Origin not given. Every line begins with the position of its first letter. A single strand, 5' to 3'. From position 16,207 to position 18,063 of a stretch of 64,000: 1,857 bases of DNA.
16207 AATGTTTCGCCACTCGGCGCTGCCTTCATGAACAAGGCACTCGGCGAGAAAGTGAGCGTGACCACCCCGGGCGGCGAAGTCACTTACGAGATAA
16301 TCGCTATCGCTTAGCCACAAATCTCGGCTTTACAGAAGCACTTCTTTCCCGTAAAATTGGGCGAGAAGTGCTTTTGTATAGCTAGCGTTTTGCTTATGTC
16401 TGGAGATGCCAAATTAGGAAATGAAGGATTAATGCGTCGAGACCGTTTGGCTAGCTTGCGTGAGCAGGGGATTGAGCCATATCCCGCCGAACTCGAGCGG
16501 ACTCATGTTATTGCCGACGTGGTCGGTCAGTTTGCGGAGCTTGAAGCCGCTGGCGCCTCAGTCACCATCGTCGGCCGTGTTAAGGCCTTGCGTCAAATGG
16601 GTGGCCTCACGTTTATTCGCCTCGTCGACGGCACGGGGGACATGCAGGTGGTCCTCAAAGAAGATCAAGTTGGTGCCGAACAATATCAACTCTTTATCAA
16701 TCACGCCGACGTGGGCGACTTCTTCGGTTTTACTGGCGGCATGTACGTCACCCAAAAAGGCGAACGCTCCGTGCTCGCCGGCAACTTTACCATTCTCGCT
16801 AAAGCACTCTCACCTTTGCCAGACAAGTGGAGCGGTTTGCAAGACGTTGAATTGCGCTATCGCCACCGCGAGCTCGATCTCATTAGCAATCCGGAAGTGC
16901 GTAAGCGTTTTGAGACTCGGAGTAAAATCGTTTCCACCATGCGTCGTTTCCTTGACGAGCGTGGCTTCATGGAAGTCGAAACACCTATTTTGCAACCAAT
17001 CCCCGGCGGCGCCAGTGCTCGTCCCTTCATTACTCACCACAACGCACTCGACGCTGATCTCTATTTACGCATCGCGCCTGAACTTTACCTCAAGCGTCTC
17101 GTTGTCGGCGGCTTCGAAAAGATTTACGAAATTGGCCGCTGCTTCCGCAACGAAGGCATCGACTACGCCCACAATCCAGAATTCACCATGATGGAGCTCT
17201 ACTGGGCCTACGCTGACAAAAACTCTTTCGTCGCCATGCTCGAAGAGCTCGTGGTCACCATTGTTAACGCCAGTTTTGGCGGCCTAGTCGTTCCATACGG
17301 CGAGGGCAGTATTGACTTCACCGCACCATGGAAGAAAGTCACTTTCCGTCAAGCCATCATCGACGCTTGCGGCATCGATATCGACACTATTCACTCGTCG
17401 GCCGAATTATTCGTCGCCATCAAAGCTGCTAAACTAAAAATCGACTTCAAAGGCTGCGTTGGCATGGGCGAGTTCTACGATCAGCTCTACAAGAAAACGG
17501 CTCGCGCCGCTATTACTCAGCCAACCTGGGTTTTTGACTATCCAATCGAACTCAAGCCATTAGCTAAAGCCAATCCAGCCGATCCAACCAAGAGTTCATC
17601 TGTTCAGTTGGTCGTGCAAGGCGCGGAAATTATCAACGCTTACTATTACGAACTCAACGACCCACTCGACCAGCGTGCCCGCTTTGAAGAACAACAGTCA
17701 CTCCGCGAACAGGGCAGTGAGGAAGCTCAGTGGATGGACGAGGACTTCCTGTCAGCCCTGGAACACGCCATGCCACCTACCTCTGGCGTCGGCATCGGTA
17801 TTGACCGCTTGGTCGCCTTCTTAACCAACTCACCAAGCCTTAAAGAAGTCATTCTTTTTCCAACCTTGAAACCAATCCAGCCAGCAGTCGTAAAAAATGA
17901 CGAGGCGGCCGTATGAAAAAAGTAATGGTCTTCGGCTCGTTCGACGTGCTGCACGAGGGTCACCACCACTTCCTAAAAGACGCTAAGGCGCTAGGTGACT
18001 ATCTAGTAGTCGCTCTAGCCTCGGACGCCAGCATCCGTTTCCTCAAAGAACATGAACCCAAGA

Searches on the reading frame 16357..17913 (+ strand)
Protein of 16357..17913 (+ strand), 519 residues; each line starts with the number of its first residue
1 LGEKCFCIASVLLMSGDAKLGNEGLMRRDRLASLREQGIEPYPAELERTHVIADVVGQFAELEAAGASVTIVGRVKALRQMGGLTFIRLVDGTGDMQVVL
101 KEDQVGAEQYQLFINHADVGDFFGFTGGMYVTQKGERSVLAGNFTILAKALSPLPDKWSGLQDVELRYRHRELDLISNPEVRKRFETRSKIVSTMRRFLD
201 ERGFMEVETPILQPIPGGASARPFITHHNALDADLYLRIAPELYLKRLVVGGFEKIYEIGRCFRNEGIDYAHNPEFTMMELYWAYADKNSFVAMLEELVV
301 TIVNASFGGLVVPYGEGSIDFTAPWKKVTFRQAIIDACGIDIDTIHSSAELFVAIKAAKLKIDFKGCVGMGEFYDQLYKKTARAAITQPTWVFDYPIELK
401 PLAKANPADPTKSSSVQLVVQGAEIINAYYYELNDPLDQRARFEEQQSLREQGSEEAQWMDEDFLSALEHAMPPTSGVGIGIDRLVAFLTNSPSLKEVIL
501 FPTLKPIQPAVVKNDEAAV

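Call 18: find_related_loci(query=window:16357-17913:+, collection=genome_contigs, flank=10000)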
Query window:16357-17913:+ (519 aa) in genome_contigs; peptide patterns used: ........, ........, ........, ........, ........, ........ (x = any residue, [..] = any of these).
436 stretches matched a pattern; 415 encode a relative of the query (tblastn E <= 1e-3); the best 80 are kept; 80 distinct loci.
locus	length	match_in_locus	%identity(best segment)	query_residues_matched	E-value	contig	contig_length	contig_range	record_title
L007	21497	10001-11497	96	5-508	0e+0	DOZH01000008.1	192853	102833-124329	MAG TPA_asm: Candidatus Uhrbacteria bacterium isolate UBA11707 contig_3356, whole genome shotgun sequence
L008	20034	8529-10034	94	1-507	0e+0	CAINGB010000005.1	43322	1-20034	Candidatus Uhrbacteria bacterium isolate LJ_bin-3226 genome assembly, contig: bin-3226:05/48, whole genome shotgun seque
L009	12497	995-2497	84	1-506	0e+0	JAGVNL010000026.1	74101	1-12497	MAG: bacterium isolate DeMMO3_42 c_000000042374, whole genome shotgun sequence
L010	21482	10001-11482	73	8-506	0e+0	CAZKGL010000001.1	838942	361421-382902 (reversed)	MAG TPA_asm: uncultured Gammaproteobacteria bacterium isolate binchicken_co134_9 genome assembly, contig: NODE_7_length_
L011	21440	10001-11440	70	20-506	0e+0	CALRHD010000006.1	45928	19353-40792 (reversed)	MAG: Candidatus Uhrbacteria bacterium isolate MaH-04nov19-192 genome assembly, contig: MaH-04nov19-C1672, whole genome s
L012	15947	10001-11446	68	27-510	0e+0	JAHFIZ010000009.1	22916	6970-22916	MAG: Candidatus Uhrbacteria bacterium isolate nzgw374 NODE_2033_length_22917_cov_3.211397, whole genome shotgun sequence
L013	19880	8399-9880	67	22-515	0e+0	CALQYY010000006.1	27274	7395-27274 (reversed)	MAG: Candidatus Magasanikbacteria bacterium isolate MiH-14oct19-207 genome assembly, contig: MiH-14oct19-C3308, whole ge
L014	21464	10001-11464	66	3-506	0e+0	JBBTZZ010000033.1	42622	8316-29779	MAG: Patescibacteria group bacterium isolate H52-bin134_1 H52_bin134_1_000000000033, whole genome shotgun sequence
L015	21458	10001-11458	63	20-505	0e+0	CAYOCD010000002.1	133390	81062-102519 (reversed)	MAG TPA_asm: uncultured Gammaproteobacteria bacterium isolate SRP272421_co1_712 genome assembly, contig: NODE_94_length_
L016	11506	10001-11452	63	22-506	0e+0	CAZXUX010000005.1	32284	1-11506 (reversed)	MAG TPA_asm: uncultured Gammaproteobacteria bacterium isolate SRP342105_co1_333 genome assembly, contig: NODE_1772_lengt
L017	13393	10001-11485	62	15-507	0e+0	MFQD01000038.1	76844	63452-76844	MAG: Candidatus Magasanikbacteria bacterium RIFCSPHIGHO2_02_FULL_50_9b rifcsphigho2_02_scaffold_7495, whole genome shotg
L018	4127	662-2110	62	26-508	0e+0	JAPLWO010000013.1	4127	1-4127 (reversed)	MAG: Candidatus Magasanikiibacteriota bacterium isolate LacPavin_0920_WC57_MAG_45_8 LacPavin_0920_WC57_scaffold_561151,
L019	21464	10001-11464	63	20-506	0e+0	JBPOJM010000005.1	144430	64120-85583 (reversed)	MAG: Patescibacteria group bacterium isolate MAG_3749 c_000000617880, whole genome shotgun sequence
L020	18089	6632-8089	66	22-507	0e+0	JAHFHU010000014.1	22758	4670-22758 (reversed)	MAG: Candidatus Magasanikiibacteriota bacterium isolate nzgw346 NODE_3004_length_22759_cov_4.246709, whole genome shotgu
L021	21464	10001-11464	62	20-506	0e+0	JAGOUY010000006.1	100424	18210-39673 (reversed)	Patescibacteria group bacterium isolate Gw_Eff_bin_533 Gw_Eff_258_length_100424_cov_15.379652, whole genome shotgun sequ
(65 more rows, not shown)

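Call 46: search_protein_families(library=pfam, proteins=[L007:5352-5723:+, L007:8284-8529:+, L007:8511-8963:+, L007:8980-9240:+], max_evalue=1)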
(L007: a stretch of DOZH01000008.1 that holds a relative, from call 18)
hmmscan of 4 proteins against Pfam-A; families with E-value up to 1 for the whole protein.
L007:5352-5723:+ (124 aa): 4 families
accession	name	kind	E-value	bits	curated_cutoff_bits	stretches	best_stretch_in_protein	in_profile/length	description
PF09735.14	Nckap1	-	0.0096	14.4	27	1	3-50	275-320/1119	Nck-associated protein 1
PF05059.19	Orbi_VP4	-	0.05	12.1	27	1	48-122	399-473/638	Orbivirus VP4 core protein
PF16527.11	CpxA_peri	-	0.11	13.3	23.5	1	36-88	20-79/134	Two-component sensor protein CpxA, periplasmic domain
PF10252.14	PP28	-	0.12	13.2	25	1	43-65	50-72/82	Casein kinase substrate phosphoprotein PP28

L007:8284-8529:+ (82 aa): 4 families
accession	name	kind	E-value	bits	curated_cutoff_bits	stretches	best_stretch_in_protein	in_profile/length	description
PF15569.11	Imm40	-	0.0021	19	25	1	25-72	18-65/90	Immunity protein 40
PF24676.1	DUF7656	-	0.024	15.6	27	1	37-73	25-61/101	Domain of unknown function (DUF7656)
PF08803.17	ydhR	-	0.081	13.3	27.1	1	33-66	41-75/96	Putative mono-oxygenase ydhR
PF12690.13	BsuPI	-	0.1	13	22.9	1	8-37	19-47/101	Intracellular proteinase inhibitor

L007:8511-8963:+ (151 aa): 2 families
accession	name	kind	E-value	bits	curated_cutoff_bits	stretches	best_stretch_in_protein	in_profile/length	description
PF05117.17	DUF695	-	7.5e-20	72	23.1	1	16-143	1-130/134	Family of unknown function (DUF695)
PF21563.3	Mcp40H-20_sensor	-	0.023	15.5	27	1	99-140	5-46/112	Methyl-accepting chemotaxis sensory transducer, class 40H, sensor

L007:8980-9240:+ (87 aa): 1 family
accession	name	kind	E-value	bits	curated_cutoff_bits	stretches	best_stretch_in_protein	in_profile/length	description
PF19775.4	DUF6261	-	0.026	14.9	27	1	16-65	9-57/154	Family of unknown function (DUF6261)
